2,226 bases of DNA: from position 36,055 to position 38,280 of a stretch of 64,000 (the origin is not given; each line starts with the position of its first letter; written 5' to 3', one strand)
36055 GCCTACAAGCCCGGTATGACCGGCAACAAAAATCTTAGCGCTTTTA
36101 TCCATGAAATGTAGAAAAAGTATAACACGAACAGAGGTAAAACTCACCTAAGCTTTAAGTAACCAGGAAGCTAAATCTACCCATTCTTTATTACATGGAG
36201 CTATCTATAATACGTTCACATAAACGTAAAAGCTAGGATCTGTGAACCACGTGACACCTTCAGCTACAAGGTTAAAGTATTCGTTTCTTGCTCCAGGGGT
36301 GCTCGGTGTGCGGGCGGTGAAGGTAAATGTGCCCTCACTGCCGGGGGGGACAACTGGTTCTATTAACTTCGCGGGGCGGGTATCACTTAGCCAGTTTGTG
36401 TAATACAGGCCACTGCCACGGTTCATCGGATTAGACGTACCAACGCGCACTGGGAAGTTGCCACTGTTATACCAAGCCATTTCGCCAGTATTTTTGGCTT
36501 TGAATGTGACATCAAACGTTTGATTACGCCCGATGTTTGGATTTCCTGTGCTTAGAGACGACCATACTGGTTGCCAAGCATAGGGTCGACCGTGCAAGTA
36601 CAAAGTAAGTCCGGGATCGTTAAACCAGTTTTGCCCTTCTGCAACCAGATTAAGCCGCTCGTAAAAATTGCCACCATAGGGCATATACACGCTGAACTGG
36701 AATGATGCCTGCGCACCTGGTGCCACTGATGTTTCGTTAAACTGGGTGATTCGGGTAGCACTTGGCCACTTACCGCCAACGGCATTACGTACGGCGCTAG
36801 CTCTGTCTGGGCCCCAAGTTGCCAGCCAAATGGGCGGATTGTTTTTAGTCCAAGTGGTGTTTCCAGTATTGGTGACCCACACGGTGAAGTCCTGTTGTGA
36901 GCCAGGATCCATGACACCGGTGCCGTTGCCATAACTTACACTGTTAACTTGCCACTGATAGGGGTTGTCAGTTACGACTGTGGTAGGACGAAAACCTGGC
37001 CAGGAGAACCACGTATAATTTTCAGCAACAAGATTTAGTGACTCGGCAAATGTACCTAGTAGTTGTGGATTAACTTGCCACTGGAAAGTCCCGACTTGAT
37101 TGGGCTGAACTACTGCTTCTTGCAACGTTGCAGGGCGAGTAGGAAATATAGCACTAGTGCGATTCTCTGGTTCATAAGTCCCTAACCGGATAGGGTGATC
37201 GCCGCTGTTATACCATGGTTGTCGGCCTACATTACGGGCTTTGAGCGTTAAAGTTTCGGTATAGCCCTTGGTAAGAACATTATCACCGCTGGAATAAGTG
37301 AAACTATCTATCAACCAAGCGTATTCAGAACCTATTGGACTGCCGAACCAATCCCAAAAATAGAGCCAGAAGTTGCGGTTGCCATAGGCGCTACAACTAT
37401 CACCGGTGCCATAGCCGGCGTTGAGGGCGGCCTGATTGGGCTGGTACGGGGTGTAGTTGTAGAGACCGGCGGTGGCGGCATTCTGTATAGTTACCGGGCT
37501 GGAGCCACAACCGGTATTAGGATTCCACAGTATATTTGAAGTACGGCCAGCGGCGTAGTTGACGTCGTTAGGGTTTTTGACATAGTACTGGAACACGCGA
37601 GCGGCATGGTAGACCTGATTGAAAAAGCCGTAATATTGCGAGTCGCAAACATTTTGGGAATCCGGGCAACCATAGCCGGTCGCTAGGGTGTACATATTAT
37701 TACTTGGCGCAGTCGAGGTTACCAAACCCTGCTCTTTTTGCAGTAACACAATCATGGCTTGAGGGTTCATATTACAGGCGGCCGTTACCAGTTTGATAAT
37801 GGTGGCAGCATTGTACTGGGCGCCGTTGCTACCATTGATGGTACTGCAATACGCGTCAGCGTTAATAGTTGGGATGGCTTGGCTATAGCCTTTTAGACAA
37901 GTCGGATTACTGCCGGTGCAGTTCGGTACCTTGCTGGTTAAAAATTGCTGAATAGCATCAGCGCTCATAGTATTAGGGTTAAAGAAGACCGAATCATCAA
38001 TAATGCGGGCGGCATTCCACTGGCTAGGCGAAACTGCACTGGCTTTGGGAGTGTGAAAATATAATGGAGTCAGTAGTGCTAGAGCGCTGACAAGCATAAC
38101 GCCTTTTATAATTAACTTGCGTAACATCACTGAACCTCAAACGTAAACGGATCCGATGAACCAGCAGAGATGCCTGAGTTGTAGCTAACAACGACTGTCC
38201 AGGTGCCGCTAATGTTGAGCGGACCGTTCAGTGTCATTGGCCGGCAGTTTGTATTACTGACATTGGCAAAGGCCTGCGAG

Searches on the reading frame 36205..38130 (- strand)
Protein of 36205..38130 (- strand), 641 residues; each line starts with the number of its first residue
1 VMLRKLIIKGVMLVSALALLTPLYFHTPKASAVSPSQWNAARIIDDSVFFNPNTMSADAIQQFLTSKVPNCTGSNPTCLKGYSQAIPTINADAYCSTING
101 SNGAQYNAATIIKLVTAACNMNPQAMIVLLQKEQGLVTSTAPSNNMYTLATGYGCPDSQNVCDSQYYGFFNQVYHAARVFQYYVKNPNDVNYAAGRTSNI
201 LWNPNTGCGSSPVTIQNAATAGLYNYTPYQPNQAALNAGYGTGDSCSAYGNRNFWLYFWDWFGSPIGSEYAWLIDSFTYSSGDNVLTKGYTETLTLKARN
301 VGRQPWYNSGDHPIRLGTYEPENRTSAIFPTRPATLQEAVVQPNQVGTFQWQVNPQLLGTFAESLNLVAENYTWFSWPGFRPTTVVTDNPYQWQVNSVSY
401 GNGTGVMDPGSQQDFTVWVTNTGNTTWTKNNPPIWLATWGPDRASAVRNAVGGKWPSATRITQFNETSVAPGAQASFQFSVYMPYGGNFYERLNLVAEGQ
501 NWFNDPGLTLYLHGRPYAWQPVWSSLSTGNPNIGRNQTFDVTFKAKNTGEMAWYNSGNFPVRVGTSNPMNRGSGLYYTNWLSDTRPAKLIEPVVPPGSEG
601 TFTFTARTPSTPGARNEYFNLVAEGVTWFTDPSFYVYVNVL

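Call 43: search_protein_families(library=pfam, proteins=[window:36205-38130:-], max_evalue=0.00001)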
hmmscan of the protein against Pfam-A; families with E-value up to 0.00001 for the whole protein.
window:36205-38130:- (641 aa): 1 family
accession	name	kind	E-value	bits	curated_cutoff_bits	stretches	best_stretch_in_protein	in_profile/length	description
PF16158.11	N_BRCA1_IG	-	4.6e-10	40.4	28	1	534-640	9-108/108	Ig-like domain from next to BRCA1 gene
